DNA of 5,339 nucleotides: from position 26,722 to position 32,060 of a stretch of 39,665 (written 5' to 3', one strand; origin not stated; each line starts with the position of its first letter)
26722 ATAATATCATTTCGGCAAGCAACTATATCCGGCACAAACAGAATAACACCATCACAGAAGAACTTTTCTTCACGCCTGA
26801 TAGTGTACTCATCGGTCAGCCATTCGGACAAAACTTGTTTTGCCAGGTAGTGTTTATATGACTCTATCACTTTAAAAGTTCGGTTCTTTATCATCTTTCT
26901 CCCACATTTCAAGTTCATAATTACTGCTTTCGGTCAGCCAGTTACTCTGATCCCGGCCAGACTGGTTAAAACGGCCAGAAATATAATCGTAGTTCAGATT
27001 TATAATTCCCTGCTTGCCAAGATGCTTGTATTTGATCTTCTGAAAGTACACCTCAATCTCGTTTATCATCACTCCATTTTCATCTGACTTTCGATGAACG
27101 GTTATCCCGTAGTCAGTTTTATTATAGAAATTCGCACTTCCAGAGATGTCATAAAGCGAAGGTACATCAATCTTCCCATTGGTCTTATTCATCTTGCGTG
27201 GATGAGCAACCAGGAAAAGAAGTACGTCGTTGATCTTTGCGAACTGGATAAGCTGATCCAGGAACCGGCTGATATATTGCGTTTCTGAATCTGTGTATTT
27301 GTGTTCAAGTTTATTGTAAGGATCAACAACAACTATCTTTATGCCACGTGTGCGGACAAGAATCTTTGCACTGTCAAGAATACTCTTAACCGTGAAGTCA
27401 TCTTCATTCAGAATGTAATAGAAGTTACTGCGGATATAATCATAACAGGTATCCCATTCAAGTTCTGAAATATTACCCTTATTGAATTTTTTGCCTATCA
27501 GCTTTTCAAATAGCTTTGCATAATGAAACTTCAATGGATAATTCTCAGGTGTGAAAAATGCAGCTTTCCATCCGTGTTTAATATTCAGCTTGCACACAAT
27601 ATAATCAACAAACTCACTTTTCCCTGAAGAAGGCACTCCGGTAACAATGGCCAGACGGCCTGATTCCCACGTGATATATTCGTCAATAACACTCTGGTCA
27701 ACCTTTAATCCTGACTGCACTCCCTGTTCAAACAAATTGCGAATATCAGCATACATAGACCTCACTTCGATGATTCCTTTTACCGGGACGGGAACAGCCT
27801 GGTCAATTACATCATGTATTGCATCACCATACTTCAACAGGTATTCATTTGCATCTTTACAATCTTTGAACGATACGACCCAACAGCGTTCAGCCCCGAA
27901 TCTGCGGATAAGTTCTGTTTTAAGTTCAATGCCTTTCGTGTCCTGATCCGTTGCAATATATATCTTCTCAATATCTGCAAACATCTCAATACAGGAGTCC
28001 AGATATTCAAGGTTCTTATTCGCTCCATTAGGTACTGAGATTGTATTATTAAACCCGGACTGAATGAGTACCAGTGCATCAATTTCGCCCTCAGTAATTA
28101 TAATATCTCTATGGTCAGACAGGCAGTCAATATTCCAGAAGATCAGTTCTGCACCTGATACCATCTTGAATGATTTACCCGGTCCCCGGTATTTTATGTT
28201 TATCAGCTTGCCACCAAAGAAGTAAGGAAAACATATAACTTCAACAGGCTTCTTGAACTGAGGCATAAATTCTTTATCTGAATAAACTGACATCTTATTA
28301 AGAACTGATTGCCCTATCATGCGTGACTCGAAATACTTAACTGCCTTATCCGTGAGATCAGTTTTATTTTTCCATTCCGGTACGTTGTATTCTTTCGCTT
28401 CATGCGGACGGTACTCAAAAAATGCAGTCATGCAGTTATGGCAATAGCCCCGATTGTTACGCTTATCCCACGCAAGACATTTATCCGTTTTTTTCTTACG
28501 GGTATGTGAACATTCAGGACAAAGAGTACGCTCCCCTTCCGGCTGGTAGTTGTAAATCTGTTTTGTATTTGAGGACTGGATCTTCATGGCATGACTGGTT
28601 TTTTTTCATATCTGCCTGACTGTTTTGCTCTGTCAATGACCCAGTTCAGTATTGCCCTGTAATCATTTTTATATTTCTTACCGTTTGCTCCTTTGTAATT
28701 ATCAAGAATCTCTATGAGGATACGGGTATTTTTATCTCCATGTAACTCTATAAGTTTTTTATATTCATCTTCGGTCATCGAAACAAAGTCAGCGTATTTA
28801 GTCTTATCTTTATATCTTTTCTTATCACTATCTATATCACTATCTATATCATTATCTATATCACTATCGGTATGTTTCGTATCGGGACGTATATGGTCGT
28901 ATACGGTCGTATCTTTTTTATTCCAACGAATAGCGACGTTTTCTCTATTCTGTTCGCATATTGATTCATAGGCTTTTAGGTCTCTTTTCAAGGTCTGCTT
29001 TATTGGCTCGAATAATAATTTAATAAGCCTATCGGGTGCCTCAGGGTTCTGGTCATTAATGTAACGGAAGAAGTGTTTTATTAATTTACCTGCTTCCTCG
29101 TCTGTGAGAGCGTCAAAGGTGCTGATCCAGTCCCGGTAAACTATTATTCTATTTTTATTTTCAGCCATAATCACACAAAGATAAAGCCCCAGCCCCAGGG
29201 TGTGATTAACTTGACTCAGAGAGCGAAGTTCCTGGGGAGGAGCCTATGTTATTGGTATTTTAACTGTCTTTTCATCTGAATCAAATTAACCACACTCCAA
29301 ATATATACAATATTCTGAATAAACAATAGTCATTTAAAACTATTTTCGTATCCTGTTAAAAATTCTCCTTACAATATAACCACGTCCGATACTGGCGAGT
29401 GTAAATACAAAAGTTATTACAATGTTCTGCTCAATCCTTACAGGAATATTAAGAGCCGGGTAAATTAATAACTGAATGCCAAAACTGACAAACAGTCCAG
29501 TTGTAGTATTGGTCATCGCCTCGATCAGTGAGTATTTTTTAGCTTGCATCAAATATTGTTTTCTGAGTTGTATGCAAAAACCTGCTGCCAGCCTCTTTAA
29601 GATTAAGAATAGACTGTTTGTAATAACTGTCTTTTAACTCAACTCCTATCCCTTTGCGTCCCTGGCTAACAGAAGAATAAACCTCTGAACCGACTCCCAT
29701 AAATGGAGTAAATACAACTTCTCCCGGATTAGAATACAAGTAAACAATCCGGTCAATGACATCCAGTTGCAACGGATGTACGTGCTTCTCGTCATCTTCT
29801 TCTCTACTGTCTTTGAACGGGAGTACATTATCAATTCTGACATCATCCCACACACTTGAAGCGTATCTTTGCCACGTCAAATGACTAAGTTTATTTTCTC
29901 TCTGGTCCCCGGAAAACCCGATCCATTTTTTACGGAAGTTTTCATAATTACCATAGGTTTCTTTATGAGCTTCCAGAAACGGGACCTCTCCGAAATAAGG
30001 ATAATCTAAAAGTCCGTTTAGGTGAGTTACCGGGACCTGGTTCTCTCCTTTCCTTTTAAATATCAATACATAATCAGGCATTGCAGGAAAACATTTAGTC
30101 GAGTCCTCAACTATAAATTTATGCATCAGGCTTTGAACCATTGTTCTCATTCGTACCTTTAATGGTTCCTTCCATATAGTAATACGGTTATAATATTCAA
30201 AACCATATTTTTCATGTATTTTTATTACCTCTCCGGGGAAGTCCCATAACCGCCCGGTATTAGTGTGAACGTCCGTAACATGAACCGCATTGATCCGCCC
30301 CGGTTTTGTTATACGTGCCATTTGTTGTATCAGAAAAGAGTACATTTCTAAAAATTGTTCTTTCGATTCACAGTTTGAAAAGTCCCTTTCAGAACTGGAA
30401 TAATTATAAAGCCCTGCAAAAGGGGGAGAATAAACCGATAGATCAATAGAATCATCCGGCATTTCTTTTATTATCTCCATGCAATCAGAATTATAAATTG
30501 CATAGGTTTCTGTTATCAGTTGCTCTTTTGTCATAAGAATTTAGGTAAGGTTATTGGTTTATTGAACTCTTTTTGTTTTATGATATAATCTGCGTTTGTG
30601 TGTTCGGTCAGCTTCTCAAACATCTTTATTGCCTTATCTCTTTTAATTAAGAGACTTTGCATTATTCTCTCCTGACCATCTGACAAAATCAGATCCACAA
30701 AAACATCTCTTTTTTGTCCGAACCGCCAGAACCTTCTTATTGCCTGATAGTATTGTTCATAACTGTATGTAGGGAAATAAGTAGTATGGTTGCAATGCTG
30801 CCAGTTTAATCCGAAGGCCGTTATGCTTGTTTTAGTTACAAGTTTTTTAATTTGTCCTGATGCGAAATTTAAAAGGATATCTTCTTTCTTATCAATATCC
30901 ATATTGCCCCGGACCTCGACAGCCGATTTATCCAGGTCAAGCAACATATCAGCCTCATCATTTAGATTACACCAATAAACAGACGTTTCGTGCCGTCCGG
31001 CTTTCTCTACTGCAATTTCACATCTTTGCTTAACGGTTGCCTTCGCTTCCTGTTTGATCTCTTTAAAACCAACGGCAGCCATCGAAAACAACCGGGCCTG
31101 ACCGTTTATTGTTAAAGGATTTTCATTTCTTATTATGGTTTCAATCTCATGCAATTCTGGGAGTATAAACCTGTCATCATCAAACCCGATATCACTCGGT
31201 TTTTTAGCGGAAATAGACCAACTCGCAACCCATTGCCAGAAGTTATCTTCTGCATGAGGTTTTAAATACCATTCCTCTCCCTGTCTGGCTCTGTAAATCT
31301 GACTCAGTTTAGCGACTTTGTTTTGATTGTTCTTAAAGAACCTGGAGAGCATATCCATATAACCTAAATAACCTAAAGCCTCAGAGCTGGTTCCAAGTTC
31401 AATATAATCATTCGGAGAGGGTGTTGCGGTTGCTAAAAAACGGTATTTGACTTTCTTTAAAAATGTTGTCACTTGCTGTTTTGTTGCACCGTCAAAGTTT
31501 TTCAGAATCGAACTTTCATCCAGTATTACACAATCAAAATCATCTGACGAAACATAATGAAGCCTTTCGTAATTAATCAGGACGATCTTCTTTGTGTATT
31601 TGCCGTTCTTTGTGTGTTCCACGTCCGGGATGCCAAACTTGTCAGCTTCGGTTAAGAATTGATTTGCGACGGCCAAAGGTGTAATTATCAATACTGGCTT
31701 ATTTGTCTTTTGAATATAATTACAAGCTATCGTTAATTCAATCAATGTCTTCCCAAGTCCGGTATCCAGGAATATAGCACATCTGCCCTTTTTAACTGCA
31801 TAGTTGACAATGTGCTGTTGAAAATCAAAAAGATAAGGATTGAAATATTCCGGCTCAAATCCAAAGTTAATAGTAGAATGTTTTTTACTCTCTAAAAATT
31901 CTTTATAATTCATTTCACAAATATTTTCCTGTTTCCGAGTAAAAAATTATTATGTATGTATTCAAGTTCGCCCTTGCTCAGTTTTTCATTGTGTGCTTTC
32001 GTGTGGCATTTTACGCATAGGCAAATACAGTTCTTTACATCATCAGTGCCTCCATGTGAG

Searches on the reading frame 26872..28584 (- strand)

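Call 14: search_protein_families(library=pfam, proteins=[window:26872-28584:-], max_evalue=0.01)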
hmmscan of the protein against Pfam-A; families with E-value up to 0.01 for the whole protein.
window:26872-28584:- (570 aa): 6 families
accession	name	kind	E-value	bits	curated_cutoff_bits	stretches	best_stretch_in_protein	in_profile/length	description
PF03796.21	DnaB_C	-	1.4e-12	48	27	1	295-539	4-253/255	DnaB-like helicase C terminal domain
PF13155.12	Toprim_2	-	4.6e-11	43.4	22.1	1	162-249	1-88/88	Toprim-like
PF13662.12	Toprim_4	-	3.3e-06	27.7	25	1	161-229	3-74/85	Toprim domain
PF01751.28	Toprim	-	7.4e-06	26.5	23.1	1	161-229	2-80/96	Toprim domain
PF13481.12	AAA_25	-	9.4e-05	22.6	27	1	406-465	135-193/195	AAA domain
PF13362.12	Toprim_3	-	0.0003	21.6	27.2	1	161-253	2-93/95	Toprim domain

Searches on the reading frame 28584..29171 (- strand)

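Call 14: search_protein_families(library=pfam, proteins=[window:28584-29171:-], max_evalue=0.01)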
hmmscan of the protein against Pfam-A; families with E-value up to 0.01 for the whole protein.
window:28584-29171:- (195 aa): 1 family
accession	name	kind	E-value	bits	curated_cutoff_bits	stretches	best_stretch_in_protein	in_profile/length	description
PF19808.4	DUF6291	-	7.1e-23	81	27.2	1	9-84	2-77/79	Family of unknown function (DUF6291)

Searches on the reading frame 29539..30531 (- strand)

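Call 14: search_protein_families(library=pfam, proteins=[window:29539-30531:-], max_evalue=0.01)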
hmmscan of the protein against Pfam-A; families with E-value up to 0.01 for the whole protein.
window:29539-30531:- (330 aa): 1 family
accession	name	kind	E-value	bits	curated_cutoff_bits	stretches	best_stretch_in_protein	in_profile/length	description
PF01555.25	N6_N4_Mtase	-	1e-18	68.5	26.7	1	29-307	1-219/221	DNA methylase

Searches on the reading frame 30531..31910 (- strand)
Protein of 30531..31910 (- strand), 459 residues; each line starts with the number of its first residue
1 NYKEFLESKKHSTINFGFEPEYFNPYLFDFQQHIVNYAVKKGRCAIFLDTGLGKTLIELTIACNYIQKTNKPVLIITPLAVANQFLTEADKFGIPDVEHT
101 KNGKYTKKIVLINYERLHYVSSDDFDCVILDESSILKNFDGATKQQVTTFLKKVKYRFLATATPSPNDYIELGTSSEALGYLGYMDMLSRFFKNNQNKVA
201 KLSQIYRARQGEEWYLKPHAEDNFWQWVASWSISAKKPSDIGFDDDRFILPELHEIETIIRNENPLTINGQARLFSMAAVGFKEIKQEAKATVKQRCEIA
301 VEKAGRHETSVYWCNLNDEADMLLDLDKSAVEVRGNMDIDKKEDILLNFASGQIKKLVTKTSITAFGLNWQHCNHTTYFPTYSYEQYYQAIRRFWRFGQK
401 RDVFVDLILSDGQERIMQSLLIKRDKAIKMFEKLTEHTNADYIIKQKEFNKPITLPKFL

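Call 14: search_protein_families(library=pfam, proteins=[window:30531-31910:-], max_evalue=0.01)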
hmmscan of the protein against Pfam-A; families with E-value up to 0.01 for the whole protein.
window:30531-31910:- (459 aa): 4 families
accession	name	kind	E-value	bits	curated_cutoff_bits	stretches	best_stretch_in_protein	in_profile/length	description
PF00271.37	Helicase_C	-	3.2e-08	34.3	23.5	1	303-398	11-110/110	Helicase conserved C-terminal domain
PF00270.35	DEAD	-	6e-08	33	26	1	30-167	3-162/167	DEAD/DEAH box helicase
PF00176.29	SNF2-rel_dom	-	2.2e-07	30.7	24.9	1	44-173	20-172/290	SNF2-related domain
PF04851.21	ResIII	-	7.9e-07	29.6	22.5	1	38-164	15-162/164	Type III restriction enzyme, res subunit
